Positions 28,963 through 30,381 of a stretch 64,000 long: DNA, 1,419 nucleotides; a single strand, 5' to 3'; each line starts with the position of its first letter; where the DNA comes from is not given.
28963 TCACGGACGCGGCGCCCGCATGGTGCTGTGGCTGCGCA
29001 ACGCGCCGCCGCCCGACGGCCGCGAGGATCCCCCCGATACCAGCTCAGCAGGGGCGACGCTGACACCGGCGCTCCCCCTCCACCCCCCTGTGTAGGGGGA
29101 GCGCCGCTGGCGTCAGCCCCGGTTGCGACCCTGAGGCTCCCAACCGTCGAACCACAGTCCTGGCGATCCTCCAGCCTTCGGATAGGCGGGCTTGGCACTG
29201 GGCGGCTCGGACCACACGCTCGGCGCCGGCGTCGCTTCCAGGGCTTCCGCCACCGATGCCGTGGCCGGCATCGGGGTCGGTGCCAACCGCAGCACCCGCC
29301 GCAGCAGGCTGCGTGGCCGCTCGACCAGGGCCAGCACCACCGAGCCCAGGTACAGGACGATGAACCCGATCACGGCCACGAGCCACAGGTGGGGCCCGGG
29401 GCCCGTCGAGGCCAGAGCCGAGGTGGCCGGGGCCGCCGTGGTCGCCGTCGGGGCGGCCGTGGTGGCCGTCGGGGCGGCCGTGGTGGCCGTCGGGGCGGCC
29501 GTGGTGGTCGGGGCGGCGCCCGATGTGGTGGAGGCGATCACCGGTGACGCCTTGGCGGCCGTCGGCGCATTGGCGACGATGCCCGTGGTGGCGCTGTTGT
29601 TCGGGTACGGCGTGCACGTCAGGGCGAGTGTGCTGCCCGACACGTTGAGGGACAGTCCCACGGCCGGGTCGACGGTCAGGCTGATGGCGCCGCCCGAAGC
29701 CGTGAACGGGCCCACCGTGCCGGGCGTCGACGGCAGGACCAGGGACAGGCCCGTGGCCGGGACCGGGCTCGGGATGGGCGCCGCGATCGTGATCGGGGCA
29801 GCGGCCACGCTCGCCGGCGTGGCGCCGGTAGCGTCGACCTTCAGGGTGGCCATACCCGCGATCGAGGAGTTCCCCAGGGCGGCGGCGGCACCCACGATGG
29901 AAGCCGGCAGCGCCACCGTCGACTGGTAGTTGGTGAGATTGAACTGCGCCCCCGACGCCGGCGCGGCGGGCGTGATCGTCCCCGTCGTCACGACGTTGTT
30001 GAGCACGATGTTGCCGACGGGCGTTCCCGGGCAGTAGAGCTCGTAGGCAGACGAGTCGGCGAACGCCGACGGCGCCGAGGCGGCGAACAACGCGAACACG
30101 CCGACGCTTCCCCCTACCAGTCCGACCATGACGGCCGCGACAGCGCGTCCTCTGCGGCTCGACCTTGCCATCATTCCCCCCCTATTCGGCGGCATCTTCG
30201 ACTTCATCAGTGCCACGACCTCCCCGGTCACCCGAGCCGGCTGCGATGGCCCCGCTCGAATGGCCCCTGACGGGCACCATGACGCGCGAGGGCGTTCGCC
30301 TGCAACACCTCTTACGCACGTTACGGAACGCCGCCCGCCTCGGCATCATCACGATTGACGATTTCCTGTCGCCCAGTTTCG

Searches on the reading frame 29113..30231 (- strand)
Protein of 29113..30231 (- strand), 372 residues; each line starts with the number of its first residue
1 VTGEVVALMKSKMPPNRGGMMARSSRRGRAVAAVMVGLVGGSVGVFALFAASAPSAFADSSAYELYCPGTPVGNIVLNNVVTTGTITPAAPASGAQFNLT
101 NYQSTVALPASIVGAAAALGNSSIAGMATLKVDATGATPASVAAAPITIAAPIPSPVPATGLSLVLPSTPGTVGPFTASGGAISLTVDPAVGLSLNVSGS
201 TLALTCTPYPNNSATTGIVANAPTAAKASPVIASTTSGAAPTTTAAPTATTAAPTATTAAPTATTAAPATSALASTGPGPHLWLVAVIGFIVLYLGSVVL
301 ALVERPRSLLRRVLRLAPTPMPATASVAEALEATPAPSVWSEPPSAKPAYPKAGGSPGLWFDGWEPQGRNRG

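Call 69: search_protein_families(library=pfam, proteins=[window:29113-30231:-], max_evalue=1)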
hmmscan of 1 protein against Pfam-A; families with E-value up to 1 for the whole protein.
window:29113-30231:- (372 aa): 1 family
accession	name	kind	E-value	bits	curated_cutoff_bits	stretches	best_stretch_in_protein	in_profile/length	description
PF05569.17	Peptidase_M56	-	0.2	11.2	31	1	228-319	51-138/296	BlaR1 peptidase M56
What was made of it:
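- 29113..30231 (-): Paralogue in the same window: a 372-aa protein with one module (nt 29479-30054), SAFA/D signal junction, Thr/Ala/Pro stalk, LASTG, a TM helix and a VERPR tail followed by about 60 more residues. It has no Pfam hit (call 69).
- On Pfam DUF6801 (PF20611): The paralogue gives no hit (call 69).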
